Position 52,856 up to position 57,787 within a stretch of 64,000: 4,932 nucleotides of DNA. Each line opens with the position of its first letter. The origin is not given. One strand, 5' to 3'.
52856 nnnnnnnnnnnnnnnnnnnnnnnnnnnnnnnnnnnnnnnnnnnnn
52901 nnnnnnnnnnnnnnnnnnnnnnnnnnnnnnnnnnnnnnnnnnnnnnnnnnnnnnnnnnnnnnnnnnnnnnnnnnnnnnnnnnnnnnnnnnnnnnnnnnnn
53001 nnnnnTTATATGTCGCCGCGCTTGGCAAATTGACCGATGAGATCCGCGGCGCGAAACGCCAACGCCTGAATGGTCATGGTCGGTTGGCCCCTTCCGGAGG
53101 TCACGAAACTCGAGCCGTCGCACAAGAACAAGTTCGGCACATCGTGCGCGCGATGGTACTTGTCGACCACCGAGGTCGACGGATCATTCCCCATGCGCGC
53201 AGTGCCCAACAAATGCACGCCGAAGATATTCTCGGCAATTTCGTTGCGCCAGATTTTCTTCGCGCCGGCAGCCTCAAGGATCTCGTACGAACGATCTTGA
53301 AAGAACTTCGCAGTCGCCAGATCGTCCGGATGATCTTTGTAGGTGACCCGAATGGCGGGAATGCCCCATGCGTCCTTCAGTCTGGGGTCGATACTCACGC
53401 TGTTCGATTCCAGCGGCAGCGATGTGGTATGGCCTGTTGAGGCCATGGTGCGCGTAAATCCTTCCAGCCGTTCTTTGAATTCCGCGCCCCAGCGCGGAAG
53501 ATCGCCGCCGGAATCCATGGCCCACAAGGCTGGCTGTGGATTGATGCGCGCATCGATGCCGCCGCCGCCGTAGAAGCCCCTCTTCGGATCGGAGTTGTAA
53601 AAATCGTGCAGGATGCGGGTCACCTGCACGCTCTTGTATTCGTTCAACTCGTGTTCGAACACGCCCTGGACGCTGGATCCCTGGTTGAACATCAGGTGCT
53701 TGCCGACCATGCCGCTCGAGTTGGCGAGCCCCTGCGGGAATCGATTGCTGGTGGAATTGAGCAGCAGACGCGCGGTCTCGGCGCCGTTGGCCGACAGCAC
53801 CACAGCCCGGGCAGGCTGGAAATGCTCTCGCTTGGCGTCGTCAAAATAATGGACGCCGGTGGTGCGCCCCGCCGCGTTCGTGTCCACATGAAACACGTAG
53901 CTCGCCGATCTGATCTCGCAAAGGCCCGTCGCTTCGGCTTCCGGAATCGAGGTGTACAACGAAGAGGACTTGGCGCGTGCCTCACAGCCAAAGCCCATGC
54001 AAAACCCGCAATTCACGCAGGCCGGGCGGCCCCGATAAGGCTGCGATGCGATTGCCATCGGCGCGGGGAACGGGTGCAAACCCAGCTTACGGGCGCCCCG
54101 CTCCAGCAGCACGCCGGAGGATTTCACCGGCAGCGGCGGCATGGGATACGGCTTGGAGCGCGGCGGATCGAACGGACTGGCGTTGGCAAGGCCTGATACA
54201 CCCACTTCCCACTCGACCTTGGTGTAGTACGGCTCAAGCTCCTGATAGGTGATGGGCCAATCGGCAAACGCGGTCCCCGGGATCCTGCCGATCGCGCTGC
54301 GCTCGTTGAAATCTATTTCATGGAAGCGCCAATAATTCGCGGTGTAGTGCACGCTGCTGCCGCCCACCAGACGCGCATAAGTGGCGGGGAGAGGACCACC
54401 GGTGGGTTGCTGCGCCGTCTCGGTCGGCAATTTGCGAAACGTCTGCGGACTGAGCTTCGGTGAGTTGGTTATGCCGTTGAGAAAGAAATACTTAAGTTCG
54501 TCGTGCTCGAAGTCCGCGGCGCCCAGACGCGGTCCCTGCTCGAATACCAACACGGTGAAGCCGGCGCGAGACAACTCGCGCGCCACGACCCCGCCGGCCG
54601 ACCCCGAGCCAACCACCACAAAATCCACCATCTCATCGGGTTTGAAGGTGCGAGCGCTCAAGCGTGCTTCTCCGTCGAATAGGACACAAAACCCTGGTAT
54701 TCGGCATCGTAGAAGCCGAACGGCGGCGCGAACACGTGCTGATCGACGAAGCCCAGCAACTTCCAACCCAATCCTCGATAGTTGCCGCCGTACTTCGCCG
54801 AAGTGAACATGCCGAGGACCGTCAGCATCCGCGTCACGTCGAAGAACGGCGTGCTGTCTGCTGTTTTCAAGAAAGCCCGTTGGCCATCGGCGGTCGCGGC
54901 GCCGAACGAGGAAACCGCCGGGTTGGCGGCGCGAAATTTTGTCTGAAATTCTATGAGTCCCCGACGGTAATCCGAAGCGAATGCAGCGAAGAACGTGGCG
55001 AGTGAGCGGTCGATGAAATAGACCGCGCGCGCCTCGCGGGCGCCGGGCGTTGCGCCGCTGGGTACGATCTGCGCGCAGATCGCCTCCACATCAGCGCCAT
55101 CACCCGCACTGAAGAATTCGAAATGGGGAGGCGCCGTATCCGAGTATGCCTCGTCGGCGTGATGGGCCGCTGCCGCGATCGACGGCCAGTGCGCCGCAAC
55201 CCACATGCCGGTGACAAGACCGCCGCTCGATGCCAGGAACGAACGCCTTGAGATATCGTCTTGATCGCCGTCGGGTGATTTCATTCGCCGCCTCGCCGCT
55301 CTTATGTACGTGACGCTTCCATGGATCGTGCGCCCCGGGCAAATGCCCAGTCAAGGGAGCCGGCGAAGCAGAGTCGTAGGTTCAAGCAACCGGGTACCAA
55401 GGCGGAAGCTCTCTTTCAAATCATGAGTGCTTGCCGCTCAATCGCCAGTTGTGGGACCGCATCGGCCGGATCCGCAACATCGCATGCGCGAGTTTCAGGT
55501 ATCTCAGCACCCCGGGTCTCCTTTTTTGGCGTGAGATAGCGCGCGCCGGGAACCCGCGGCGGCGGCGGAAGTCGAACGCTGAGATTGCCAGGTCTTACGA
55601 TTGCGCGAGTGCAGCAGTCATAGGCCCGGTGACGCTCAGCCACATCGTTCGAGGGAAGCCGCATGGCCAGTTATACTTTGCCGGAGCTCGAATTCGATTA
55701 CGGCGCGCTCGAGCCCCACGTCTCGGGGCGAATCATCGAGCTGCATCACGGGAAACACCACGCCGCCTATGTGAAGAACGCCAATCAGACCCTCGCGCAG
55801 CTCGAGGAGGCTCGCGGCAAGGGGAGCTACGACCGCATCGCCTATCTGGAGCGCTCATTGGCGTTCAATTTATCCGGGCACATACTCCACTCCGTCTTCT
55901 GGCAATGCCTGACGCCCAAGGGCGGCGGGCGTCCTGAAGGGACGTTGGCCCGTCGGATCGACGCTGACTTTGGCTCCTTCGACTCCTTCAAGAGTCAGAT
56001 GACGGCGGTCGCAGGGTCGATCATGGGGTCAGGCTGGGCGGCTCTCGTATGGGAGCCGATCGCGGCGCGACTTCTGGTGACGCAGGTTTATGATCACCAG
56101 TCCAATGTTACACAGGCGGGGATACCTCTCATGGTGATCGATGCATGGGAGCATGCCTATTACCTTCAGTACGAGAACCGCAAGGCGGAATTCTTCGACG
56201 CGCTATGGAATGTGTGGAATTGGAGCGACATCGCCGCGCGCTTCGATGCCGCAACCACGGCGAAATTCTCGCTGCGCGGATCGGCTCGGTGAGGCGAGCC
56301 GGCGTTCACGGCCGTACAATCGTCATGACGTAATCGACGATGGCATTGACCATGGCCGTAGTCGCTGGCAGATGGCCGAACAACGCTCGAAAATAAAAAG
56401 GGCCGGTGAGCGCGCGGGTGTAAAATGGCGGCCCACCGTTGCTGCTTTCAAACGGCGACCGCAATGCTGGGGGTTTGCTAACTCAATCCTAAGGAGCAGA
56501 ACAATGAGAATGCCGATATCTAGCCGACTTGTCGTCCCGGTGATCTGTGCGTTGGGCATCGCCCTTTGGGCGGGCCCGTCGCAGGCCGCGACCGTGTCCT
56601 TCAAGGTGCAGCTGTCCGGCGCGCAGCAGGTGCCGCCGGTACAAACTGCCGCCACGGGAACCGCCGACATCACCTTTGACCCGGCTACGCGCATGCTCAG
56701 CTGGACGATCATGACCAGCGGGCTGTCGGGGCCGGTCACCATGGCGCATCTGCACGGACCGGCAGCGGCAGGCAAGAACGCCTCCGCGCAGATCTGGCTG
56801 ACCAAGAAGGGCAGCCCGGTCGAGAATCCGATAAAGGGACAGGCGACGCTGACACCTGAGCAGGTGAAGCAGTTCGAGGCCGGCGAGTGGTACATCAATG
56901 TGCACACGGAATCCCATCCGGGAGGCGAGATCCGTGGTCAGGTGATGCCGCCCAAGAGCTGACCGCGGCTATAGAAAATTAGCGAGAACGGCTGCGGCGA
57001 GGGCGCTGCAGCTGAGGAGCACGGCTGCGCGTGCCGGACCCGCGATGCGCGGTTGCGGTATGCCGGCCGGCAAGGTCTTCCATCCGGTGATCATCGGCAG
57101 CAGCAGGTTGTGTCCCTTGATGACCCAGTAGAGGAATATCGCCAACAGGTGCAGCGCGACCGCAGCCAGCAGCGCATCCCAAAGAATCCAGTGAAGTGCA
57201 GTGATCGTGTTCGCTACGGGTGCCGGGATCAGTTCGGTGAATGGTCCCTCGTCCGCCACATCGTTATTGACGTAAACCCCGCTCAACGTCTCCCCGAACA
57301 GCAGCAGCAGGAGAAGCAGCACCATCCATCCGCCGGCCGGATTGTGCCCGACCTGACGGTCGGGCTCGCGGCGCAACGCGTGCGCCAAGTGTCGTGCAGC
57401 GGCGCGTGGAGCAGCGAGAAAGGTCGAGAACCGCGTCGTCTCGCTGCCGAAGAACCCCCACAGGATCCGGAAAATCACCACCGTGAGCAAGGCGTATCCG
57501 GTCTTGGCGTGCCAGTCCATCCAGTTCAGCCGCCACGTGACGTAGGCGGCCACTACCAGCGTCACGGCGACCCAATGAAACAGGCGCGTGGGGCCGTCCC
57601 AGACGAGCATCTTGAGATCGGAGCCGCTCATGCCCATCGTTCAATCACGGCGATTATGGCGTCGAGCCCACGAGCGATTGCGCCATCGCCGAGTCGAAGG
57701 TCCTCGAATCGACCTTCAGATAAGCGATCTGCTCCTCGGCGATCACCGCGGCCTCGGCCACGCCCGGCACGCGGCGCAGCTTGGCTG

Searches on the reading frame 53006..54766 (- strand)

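Call 59: search_protein_families(library=pfam, proteins=[window:53006-54766:-], max_evalue=0.001)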
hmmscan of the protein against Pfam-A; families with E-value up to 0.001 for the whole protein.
window:53006-54766:- (586 aa): 4 families
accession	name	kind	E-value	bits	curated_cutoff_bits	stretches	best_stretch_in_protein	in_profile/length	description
PF05199.19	GMC_oxred_C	-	4.3e-23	82.8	24.6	1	451-570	1-139/139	GMC oxidoreductase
PF13450.12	NAD_binding_8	-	2.2e-07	31.5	21.9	1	51-85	1-37/68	NAD(P)-binding Rossmann-like domain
PF00732.25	GMC_oxred_N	-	9.4e-07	29.3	23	1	130-340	23-202/218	GMC oxidoreductase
PF01266.30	DAO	-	2.6e-06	27.6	27.9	1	48-83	1-37/353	FAD dependent oxidoreductase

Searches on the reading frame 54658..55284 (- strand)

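Call 86: search_protein_families(library=pfam, proteins=[window:54658-55284:-], max_evalue=0.0001)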
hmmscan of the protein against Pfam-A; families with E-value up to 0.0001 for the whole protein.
window:54658-55284:- (208 aa): 1 family
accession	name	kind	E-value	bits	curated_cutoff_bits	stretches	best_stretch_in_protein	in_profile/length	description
PF13618.11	Gluconate_2-dh3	-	4e-14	53.6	23.4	1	66-179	7-133/135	Gluconate 2-dehydrogenase subunit 3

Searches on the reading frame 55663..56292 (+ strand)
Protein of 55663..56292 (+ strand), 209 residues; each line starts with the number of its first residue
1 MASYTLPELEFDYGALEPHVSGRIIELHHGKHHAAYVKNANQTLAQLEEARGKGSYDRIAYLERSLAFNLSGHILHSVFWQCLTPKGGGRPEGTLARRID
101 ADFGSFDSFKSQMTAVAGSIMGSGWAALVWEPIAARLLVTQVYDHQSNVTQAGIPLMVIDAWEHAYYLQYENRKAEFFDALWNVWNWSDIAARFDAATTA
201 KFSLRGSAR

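Call 86: search_protein_families(library=pfam, proteins=[window:55663-56292:+], max_evalue=0.0001)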
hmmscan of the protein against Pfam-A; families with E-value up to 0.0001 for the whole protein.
window:55663-56292:+ (209 aa): 2 families
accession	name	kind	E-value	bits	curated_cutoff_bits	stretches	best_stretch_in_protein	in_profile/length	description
PF02777.23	Sod_Fe_C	-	1.3e-33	115.6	20.9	1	91-193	1-102/102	Iron/manganese superoxide dismutases, C-terminal domain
PF00081.27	Sod_Fe_N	-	1.9e-28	99.2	27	1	3-83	1-81/82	Iron/manganese superoxide dismutases, alpha-hairpin domain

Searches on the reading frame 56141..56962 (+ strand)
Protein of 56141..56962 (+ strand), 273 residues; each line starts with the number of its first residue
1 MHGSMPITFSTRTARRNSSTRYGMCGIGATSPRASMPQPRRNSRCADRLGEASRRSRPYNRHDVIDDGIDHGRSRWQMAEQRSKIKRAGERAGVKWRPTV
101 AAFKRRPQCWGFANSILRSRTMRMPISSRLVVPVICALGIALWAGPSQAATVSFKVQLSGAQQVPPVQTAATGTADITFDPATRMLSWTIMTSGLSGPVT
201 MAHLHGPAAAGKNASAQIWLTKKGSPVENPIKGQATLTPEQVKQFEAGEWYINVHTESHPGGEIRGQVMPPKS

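Call 86: search_protein_families(library=pfam, proteins=[window:56141-56962:+], max_evalue=0.0001)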
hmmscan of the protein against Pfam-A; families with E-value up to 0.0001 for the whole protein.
window:56141-56962:+ (273 aa): 1 family
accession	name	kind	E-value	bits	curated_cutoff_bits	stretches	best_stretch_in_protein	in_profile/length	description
PF07452.17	CHRD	-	2.6e-34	119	24.1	1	154-268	1-117/117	CHRD domain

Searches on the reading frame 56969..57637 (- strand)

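Call 86: search_protein_families(library=pfam, proteins=[window:56969-57637:-], max_evalue=0.0001)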
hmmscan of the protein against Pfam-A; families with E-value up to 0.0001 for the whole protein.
window:56969-57637:- (222 aa): 1 family
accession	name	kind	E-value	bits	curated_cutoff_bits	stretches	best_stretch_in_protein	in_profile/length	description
PF01292.26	Ni_hydr_CYTB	-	5.2e-22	78.9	30.1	1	12-185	1-179/179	Prokaryotic cytochrome b561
